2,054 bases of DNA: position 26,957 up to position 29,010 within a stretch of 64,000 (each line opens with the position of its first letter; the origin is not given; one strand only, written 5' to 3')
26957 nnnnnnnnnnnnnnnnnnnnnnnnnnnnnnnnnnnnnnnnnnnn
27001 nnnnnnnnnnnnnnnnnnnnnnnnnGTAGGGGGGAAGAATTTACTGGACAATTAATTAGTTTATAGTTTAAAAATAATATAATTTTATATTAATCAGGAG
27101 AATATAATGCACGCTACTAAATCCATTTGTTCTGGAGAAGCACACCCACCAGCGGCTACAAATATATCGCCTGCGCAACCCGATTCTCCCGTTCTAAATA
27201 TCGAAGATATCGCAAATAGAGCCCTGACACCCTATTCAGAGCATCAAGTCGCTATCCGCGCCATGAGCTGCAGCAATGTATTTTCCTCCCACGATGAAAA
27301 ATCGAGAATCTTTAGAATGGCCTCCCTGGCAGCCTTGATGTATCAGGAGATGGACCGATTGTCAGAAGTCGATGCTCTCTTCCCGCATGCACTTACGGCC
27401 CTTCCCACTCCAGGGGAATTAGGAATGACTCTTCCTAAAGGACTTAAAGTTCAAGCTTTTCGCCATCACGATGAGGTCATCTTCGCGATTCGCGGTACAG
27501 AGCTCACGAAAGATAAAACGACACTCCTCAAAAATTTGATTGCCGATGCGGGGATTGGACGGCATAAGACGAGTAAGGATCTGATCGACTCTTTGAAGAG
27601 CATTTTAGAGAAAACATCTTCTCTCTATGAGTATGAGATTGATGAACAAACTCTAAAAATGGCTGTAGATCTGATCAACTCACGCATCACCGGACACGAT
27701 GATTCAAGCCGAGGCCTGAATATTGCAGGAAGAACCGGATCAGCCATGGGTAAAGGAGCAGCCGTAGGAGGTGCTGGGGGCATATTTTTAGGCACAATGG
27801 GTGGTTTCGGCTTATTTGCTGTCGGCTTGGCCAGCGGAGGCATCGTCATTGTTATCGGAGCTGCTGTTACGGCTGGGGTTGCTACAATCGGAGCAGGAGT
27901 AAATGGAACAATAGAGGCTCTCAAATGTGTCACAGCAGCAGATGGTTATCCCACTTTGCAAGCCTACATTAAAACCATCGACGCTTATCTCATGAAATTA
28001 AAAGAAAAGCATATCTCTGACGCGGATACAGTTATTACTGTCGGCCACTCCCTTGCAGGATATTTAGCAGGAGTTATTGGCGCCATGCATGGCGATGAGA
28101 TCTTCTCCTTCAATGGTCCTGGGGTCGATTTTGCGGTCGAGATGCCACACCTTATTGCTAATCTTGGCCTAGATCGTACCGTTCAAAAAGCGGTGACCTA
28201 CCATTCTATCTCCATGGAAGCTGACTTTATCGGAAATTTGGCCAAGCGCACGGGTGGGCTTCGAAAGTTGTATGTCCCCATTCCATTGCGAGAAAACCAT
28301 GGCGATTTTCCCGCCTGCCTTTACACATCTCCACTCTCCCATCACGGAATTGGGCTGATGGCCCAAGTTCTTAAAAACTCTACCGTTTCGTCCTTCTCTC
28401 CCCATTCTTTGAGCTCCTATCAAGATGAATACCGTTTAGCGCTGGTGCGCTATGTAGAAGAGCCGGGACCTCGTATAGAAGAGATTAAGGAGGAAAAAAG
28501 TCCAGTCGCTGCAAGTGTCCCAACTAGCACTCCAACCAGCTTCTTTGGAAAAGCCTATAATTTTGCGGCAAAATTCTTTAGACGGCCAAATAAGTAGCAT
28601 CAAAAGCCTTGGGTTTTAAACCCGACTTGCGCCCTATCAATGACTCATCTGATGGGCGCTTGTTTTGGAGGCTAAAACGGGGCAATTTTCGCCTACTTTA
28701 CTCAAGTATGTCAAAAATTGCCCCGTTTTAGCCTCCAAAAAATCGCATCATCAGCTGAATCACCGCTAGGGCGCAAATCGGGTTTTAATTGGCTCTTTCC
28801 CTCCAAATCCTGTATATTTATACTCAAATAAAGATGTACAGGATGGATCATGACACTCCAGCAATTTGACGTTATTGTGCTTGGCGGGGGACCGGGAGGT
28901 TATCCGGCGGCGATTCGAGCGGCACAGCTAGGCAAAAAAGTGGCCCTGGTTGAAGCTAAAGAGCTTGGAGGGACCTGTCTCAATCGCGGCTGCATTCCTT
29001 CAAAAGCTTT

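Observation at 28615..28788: Type-A palindromic element sharing termini with the type-B element but with an unrelated core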

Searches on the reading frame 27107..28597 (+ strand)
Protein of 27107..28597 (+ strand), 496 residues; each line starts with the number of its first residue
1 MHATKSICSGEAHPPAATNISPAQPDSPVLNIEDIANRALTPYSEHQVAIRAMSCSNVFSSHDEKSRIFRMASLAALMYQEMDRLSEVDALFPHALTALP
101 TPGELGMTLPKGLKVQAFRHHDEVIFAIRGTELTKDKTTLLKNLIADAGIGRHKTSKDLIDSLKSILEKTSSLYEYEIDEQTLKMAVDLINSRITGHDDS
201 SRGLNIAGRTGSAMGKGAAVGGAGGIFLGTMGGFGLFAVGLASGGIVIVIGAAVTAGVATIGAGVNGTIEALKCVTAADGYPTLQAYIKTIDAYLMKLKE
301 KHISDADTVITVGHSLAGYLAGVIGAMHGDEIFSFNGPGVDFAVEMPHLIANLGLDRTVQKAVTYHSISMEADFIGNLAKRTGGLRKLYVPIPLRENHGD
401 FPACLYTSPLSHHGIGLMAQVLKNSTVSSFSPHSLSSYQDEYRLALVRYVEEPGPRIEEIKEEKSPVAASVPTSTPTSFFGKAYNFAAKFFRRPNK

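Call 18: search_protein_families(library=pfam, proteins=[window:27107-28597:+])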
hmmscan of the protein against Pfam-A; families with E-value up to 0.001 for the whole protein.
window:27107-28597:+ (496 aa): 0 families

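Call 32: search_protein_families(library=ncbifam, proteins=[window:27107-28597:+], max_evalue=0.01)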
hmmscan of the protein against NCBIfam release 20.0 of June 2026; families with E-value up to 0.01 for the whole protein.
window:27107-28597:+ (496 aa): 0 families

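Call 44: find_homologous_proteins(query=window:27107-28597:+, max_evalue=1e-10)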
Query window:27107-28597:+ (496 aa): 16 proteins with E <= 1e-10 among 8000 candidates.
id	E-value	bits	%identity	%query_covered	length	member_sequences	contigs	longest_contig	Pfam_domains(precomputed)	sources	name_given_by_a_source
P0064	0.0e+0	1103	100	100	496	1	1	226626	-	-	-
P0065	7.4e-125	435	51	85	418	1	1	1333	-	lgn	-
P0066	7.1e-123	429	48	90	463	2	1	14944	-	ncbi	-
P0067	7.3e-121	422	53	76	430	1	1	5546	-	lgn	-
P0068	1.5e-116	408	49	83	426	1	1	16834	-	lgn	-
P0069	3.6e-116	407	48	87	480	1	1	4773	-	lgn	-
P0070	4.7e-113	396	46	87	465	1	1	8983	-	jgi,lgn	-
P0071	5.2e-111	390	46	87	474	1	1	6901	PF26363.2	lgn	-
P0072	3.8e-108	380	45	84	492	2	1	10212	-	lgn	-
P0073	1.2e-106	375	45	84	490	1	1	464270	-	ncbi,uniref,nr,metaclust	ncbi:hypothetical protein [Estrella lausannensis]|uniref:Putative membrane protein n=1 Tax=Estrella 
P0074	1.2e-105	372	49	80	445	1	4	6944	-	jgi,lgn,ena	jgi:hypothetical protein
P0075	1.0e-104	369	42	92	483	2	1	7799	-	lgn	-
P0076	1.3e-103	365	46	79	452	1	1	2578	-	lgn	-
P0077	7.2e-95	336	42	84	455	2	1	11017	PF26363.2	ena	-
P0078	1.8e-94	335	46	78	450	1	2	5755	PF26363.2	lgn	-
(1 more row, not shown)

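Call 46: find_encoding_contigs(protein=P0066, flank=4000, max_places=2)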
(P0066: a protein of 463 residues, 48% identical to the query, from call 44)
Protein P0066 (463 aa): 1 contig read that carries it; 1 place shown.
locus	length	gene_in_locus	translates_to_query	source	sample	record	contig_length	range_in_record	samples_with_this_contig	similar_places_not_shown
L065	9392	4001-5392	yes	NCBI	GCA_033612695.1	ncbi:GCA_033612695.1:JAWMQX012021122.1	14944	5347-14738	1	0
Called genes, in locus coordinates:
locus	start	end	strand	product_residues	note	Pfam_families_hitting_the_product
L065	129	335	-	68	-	PF22752:DUF488-N3i, PF04343:DUF488, PF22751:DUF488-N3a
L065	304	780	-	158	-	PF10604:Polyketide_cyc2 (weak), PF08327:AHSA1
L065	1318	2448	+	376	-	-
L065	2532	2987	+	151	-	PF00903:Glyoxalase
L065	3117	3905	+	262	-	-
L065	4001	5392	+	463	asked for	-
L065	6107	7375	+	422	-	-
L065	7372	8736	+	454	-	PF07690:MFS_1, PF00854:PTR2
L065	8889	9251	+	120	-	-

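Call 47: find_encoding_contigs(protein=P0073, flank=4000, max_places=2)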
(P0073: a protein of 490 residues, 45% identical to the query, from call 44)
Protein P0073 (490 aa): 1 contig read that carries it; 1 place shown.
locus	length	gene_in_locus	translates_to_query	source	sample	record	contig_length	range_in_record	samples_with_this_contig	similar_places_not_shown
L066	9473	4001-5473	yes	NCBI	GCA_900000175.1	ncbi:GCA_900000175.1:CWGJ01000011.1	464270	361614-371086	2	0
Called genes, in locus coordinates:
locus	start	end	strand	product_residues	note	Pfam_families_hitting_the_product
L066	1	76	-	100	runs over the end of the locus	PF21716:dnstrm_HI1420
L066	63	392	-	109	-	-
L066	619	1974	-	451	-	PF00753:Lactamase_B, PF23023:Anti-Pycsar_Apyc1 (weak), PF12706:Lactamase_B_2, PF16661:Lactamase_B_6, PF10996:Beta-Casp, PF07521:RMMBL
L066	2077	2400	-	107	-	PF12779:WXXGXW (faint)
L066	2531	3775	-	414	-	-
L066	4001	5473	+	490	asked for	-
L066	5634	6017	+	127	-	-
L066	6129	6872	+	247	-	-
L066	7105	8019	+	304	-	-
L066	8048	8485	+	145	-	-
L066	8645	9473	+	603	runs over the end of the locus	-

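Call 48: find_encoding_contigs(protein=P0068, flank=4000, max_places=2)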
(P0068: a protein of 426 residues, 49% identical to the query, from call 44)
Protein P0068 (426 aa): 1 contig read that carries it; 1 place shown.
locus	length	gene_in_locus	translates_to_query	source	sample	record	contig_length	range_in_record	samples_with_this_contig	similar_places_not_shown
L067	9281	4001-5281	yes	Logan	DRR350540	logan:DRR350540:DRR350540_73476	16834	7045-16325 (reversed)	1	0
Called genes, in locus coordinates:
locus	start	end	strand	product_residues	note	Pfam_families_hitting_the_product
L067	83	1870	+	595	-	PF00122:E1-E2_ATPase, PF00702:Hydrolase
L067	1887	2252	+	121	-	PF04120:Iron_permease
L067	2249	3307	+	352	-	PF08240:ADH_N, PF16912:Glu_dehyd_C (weak), PF00107:ADH_zinc_N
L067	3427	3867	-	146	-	-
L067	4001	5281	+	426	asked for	-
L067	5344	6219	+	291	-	PF06481:COX_ARM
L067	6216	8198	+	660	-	PF00115:COX1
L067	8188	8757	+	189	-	PF00510:COX3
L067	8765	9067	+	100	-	PF03626:COX4_pro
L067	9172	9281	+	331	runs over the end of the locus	-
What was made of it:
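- The gene neighbourhood is not conserved in relatives (calls 46-48).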

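Call 90: search_protein_families(library=pfam, proteins=[window:27107-28597:+], max_evalue=10)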
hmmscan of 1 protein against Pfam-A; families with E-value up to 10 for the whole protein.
window:27107-28597:+ (496 aa): 1 family
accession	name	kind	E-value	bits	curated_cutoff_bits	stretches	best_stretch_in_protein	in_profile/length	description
PF07332.16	Phage_holin_3_6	-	7.8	7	28.4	0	211-265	30-85/116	Putative Actinobacterial Holin-X, holin superfamily III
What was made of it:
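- Checked: The upstream gene (27107-28597) has no Pfam or NCBIfam match, so the label 'lipase' is unsupported (calls 18, 32, 90).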

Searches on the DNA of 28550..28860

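Call 89: search_rna_families(source=window, start=28550, end=28860, threshold=evalue, max_evalue=1)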
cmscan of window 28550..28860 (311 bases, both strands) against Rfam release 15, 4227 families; matches with E-value up to 1: 10.
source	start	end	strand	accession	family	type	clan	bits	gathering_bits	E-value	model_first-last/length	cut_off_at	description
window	28660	28741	-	RF03716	mir-7131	Gene; miRNA;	-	39.9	74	3.5e-07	1-84/84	no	mir-7131 microRNA precursor family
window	28659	28742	-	RF03709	MIR1878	Gene; miRNA;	-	39.1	70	2.4e-06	1-100/100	no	MIR1878 microRNA precursor family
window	28665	28738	-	RF00979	mir-553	Gene; miRNA;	-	39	82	1.9e-06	1-62/62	no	mir-553 microRNA precursor family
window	28665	28738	+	RF00979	mir-553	Gene; miRNA;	-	37.7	82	4.3e-06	1-62/62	no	mir-553 microRNA precursor family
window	28662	28743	+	RF03716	mir-7131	Gene; miRNA;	-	36.7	74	2.7e-06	1-84/84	no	mir-7131 microRNA precursor family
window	28658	28747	+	RF01898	mir-363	Gene; miRNA;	CL00110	32.2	58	9.8e-06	1-80/80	no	mir-363 microRNA precursor family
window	28659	28743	-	RF01898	mir-363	Gene; miRNA;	CL00110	31.2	58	2e-05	1-80/80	no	mir-363 microRNA precursor family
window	28676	28788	-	RF04342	Plastid-psbA-1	Cis-reg;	CL00153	26.3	54.3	0.19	1-114/114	no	Plastid-psbA-1 3UTR RNA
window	28665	28738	-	RF00665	mir-290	Gene; miRNA;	CL00096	25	51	0.0067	1-70/70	no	mir-290 microRNA precursor family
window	28655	28747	+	RF03320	mir-1743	Gene; miRNA;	-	22.7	100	0.036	1-79/79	no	mir-1743 microRNA precursor family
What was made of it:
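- On Any Rfam RNA family: Around the element, only sub-threshold generic hairpin matches appear (call 89).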
